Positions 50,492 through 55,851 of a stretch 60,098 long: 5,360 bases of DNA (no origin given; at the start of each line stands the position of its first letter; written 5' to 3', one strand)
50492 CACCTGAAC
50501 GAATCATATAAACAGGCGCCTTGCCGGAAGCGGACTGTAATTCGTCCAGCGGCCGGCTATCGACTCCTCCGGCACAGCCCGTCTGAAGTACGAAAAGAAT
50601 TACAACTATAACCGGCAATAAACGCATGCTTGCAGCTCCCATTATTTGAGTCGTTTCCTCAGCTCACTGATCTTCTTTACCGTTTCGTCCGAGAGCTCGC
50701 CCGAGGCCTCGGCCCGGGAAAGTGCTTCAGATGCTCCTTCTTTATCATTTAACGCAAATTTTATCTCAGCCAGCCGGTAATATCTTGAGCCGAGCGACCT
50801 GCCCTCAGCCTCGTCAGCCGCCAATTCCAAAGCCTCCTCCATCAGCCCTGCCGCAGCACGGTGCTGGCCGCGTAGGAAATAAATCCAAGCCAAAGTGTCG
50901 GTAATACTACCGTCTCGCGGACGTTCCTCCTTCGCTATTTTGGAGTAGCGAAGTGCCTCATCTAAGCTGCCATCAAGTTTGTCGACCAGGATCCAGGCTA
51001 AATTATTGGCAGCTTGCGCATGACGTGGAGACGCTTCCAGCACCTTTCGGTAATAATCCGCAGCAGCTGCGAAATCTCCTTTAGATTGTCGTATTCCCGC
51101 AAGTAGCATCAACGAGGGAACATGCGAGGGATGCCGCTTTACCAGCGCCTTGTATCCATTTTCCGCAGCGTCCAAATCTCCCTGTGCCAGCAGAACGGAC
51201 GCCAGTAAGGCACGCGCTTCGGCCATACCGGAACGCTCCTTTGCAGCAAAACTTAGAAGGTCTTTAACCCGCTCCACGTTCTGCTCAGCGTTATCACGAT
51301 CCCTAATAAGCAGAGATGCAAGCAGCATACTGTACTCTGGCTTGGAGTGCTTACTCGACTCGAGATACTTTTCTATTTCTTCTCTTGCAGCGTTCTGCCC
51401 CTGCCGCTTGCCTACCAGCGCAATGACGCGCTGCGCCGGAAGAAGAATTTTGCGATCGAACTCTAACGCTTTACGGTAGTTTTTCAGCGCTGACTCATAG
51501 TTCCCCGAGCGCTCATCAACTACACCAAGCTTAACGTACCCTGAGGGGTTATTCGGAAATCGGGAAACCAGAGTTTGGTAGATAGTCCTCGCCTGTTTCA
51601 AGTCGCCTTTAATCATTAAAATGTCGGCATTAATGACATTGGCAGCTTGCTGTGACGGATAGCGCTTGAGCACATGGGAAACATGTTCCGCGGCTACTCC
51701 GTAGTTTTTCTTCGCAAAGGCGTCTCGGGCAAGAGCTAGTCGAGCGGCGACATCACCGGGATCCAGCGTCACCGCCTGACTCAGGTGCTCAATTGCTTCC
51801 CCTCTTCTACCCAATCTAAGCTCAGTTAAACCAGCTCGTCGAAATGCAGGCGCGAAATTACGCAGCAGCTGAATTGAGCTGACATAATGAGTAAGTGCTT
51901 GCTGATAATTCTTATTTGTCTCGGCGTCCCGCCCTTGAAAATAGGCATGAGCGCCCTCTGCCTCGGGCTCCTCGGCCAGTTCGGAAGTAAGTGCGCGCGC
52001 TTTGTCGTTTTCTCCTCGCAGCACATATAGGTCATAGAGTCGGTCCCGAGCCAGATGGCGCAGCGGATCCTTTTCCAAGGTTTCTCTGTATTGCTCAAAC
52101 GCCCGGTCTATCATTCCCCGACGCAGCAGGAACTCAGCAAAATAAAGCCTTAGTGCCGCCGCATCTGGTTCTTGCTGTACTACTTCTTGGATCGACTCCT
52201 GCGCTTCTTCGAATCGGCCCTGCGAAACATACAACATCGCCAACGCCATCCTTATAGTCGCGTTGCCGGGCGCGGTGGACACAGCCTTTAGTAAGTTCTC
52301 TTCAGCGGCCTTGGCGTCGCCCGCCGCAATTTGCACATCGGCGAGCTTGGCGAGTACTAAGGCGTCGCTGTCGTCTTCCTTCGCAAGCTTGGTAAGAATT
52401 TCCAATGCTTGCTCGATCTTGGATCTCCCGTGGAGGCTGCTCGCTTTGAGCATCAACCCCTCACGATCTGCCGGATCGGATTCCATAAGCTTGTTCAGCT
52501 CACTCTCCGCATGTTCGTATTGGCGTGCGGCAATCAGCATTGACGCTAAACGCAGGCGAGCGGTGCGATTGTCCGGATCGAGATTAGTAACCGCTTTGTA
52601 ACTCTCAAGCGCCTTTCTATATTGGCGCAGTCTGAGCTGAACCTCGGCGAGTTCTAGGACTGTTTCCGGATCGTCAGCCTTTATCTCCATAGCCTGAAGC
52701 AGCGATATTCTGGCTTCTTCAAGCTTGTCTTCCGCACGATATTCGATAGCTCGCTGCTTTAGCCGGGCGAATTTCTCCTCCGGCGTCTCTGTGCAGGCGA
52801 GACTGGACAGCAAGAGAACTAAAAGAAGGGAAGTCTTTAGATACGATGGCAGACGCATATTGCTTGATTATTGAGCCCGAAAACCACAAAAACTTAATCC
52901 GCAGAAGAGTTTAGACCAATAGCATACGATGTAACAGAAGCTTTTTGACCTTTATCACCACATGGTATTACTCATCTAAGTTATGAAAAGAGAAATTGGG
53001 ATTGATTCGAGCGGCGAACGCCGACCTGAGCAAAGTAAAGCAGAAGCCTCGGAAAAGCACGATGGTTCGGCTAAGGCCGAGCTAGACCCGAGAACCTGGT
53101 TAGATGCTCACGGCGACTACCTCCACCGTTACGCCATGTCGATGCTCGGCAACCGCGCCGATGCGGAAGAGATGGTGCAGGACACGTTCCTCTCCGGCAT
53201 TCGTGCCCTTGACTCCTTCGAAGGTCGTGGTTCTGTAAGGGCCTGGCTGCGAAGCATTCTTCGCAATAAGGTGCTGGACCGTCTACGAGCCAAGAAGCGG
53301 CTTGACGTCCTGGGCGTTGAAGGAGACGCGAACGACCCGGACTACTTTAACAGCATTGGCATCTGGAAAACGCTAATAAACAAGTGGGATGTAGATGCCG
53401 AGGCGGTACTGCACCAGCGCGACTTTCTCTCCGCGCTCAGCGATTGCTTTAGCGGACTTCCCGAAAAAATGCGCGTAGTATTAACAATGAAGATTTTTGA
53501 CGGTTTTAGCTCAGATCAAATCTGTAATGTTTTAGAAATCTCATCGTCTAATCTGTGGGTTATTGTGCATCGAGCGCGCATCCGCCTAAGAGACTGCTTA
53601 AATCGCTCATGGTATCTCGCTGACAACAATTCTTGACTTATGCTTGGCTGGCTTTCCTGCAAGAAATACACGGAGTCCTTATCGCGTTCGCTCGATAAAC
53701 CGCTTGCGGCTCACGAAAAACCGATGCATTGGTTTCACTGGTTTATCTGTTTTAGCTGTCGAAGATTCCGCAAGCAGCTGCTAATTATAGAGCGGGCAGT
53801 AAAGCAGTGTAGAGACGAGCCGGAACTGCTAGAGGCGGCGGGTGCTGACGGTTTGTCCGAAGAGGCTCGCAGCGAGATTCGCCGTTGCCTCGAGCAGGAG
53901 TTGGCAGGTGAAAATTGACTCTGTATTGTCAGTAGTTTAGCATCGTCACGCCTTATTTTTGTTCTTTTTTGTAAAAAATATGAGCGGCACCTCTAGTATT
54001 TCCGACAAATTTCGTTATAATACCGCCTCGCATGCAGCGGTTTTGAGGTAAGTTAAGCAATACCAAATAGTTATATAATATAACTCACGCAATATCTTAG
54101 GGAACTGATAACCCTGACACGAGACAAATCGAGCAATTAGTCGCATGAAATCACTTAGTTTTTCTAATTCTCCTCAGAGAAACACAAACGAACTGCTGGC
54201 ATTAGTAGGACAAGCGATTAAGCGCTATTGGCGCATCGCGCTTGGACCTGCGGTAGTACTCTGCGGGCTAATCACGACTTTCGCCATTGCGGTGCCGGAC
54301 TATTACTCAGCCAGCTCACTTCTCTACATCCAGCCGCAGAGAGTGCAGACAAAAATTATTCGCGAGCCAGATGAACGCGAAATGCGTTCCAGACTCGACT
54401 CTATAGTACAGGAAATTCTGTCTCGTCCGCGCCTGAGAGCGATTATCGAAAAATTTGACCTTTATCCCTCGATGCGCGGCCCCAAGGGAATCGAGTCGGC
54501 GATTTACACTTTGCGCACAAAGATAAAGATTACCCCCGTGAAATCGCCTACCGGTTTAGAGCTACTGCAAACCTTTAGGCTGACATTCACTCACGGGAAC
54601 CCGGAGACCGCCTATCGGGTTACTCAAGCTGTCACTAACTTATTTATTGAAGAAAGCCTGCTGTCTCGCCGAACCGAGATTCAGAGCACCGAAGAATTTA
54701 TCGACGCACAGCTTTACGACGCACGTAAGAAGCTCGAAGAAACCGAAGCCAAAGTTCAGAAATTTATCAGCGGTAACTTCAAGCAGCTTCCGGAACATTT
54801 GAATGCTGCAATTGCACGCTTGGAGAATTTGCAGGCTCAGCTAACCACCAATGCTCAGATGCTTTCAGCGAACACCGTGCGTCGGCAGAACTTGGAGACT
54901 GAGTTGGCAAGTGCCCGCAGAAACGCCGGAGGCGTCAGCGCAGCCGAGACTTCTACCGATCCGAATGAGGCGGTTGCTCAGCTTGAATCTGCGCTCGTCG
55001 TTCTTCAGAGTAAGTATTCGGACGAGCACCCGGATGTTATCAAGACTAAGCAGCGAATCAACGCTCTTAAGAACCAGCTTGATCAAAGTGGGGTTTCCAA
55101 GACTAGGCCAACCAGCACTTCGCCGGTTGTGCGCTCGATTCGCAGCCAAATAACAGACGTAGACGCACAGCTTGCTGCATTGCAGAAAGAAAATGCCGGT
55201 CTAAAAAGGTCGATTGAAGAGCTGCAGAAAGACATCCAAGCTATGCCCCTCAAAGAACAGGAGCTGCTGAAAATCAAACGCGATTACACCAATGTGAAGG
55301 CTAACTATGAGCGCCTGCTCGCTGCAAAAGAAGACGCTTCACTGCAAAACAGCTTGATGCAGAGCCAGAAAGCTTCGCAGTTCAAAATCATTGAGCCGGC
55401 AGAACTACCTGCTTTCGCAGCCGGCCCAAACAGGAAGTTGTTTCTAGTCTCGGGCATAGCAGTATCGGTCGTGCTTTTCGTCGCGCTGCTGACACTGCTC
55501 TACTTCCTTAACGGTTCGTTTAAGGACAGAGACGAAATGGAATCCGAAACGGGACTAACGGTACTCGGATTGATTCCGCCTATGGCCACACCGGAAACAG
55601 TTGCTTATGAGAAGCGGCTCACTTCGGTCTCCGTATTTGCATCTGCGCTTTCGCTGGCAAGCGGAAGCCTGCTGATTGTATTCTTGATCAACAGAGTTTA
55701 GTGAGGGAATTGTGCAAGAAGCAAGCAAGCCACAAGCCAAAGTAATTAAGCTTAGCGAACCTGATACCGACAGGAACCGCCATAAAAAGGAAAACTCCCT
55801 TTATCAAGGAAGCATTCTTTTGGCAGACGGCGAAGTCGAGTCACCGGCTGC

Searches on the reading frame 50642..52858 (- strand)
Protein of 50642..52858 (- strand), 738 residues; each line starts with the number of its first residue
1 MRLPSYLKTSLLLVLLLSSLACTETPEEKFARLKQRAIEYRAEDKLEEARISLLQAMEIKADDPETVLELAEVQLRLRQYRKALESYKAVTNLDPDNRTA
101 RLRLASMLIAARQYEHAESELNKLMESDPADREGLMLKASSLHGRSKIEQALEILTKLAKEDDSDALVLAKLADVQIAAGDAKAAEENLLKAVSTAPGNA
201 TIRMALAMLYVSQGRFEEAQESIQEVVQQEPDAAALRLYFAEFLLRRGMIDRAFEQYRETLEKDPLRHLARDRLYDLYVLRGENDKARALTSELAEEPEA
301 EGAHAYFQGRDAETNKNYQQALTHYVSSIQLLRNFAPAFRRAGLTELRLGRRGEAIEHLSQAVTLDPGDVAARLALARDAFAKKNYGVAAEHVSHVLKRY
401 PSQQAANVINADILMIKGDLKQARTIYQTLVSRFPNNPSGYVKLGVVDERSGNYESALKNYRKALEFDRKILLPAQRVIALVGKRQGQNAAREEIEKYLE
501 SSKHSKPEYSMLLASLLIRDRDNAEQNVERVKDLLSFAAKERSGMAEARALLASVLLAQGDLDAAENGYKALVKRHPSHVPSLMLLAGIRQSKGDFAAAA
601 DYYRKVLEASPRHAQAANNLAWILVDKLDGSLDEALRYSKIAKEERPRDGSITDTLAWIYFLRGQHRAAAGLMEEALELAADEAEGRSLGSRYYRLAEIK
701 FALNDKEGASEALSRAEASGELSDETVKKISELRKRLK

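Call 21: search_protein_families(library=pfam, proteins=[window:50642-52858:-], max_evalue=0.001)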
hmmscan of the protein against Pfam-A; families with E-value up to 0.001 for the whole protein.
window:50642-52858:- (738 aa): 35 families (the best 25 are shown)
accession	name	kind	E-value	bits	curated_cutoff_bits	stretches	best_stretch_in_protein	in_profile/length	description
PF14559.12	TPR_19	-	7.2e-52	174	25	7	177-237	2-63/68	Tetratricopeptide repeat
PF07719.23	TPR_2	-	3.1e-42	139.6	27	1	440-469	3-32/34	Tetratricopeptide repeat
PF13428.12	TPR_14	-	4e-39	129.5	23.5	3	340-378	5-43/44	Tetratricopeptide repeat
PF13432.12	TPR_16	-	2.5e-36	124.2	32.7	6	205-265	2-62/65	Tetratricopeptide repeat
PF13181.12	TPR_8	-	1.3e-34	115.8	25.7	0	202-232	3-33/34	Tetratricopeptide repeat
PF00515.34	TPR_1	-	2.6e-28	97.1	27.8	0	450-469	13-32/34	Tetratricopeptide repeat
PF13414.12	TPR_11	-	6.1e-27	93.5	26.8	0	451-469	7-25/42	TPR repeat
PF13424.12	TPR_12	-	1.1e-25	90.1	30.1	1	410-470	9-77/77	Tetratricopeptide repeat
PF13431.12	TPR_17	-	2.2e-22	77.8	24.4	0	602-636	1-33/34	Tetratricopeptide repeat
PF23914.1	TPR_CcmH_CycH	-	4.7e-22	79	42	2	30-160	12-149/158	Cytochrome c-type biogenesis protein H TPR domain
PF13174.12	TPR_6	-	1e-20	73.3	26.3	0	417-436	12-32/33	Tetratricopeptide repeat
PF25064.1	ARM_TT21_5th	-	4.6e-20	72.5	27.8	0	373-464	4-98/117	TT21 fifth ARM repeats domain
PF24575.1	TPR_Slam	-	7e-19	68.6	35.2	1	76-120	59-103/104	Surface lipoprotein assembly modifier, N-terminal TPR repeats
PF12895.13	ANAPC3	-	5.3e-17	62.3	27.2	1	58-123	17-81/82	Anaphase-promoting complex, cyclosome, subunit 3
PF25063.1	ARM_TT21_C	-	1.9e-14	54.5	35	1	354-468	39-159/209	Tetratricopeptide repeat protein 21 C-terminal ARM domain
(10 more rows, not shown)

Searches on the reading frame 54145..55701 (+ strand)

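Call 21: search_protein_families(library=pfam, proteins=[window:54145-55701:+], max_evalue=0.001)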
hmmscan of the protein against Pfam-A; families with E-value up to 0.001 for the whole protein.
window:54145-55701:+ (518 aa): 1 family
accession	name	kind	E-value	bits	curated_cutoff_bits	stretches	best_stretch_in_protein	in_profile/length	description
PF13807.11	GNVR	-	0.0008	19.7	27.7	0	371-448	3-76/82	G-rich domain on putative tyrosine kinase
